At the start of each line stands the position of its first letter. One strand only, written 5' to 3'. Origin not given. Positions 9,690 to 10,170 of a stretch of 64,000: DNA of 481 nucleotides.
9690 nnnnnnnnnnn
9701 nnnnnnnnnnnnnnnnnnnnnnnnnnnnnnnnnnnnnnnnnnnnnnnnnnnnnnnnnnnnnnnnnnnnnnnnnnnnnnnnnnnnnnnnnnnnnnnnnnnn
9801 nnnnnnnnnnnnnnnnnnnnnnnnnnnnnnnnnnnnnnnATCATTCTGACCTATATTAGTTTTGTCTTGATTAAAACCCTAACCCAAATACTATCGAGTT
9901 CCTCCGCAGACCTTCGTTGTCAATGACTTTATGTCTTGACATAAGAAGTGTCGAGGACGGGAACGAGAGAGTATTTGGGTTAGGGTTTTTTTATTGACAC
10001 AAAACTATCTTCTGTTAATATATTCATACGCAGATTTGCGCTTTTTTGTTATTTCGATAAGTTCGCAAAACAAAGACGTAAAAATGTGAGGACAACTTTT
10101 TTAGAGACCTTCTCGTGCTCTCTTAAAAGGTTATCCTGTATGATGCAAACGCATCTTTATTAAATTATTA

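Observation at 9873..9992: Conserved structured RNA core embedded in the loop of intrinsic terminators (two copies with covarying outer stems)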

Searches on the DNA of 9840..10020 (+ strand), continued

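Call 80: search_with_rna_model(model_id=R1, sources=[L081, L084, L085, L086], max_evalue=10)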
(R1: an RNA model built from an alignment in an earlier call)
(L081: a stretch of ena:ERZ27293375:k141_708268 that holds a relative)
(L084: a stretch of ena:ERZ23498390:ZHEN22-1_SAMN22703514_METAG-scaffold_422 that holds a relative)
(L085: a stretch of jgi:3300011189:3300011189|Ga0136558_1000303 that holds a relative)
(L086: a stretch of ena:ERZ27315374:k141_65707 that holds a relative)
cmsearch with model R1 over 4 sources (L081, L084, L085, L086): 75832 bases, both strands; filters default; matches with E-value up to 10: 1.
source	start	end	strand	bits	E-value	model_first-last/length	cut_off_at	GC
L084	7099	7150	+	39.1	2.8e-07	1-83/83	no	0.6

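Call 89: search_with_rna_model(model_id=R1, sources=[window, L008, L084], filters=off, max_evalue=0.01, make_alignment=true, show_alignments=6)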
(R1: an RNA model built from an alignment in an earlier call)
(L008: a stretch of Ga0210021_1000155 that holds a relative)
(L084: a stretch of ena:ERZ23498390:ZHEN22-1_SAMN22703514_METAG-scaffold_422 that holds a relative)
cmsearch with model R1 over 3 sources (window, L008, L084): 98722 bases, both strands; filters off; matches with E-value up to 0.01: 5.
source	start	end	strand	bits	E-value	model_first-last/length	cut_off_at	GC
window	9890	9972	+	109.1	8.6e-25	1-83/83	no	0.47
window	23074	23156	+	108.9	9.8e-25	1-83/83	no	0.57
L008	3044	3126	+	102.1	4.9e-23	1-83/83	no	0.55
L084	7099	7150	+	39.1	3.7e-07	1-83/83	no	0.6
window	1729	1795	-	23.1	0.0039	1-83/83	no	0.37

Alignment A6: 5 matches aligned to the model, 100 columns, each read 5' to 3' on its own strand. Consensus structure (alignment columns), stored with it:
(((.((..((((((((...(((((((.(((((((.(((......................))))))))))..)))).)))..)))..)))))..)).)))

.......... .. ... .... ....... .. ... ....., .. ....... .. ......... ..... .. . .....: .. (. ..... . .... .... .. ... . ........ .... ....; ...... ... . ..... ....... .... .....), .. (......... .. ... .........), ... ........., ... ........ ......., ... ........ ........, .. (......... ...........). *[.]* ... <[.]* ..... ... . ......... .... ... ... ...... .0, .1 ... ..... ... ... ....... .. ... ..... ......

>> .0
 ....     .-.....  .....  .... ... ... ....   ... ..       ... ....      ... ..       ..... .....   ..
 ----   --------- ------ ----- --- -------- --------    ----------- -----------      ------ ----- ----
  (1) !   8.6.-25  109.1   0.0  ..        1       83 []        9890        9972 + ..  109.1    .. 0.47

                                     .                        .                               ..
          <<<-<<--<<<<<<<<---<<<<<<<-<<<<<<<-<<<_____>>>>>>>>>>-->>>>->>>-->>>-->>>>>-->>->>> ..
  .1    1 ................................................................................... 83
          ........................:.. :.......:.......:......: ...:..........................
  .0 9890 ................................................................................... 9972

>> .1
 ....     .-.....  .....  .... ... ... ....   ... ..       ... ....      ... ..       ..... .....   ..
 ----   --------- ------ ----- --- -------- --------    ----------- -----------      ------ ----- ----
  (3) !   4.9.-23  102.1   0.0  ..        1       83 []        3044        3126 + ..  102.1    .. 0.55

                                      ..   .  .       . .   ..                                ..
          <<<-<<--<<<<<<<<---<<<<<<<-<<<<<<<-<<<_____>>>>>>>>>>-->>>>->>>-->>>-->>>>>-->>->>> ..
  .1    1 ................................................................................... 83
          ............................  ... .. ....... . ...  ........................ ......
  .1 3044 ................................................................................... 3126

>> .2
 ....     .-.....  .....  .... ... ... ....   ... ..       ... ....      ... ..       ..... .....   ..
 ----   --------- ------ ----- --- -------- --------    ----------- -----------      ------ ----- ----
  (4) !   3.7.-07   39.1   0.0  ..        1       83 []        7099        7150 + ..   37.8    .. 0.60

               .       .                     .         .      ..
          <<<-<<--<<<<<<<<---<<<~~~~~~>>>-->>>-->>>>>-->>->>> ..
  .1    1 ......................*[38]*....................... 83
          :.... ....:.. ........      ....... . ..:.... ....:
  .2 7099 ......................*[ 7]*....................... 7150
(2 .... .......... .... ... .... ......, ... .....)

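Call 94: search_with_rna_model(model_id=R1, sources=[L087, L088], filters=off, max_evalue=10)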
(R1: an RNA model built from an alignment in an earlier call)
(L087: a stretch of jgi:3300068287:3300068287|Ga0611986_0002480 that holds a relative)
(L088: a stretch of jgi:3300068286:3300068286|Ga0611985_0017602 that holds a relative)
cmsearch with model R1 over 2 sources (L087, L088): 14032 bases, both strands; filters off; matches with E-value up to 10: 1.
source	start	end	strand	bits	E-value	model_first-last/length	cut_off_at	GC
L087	3363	3418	-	7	6.1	1-83/83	no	0.23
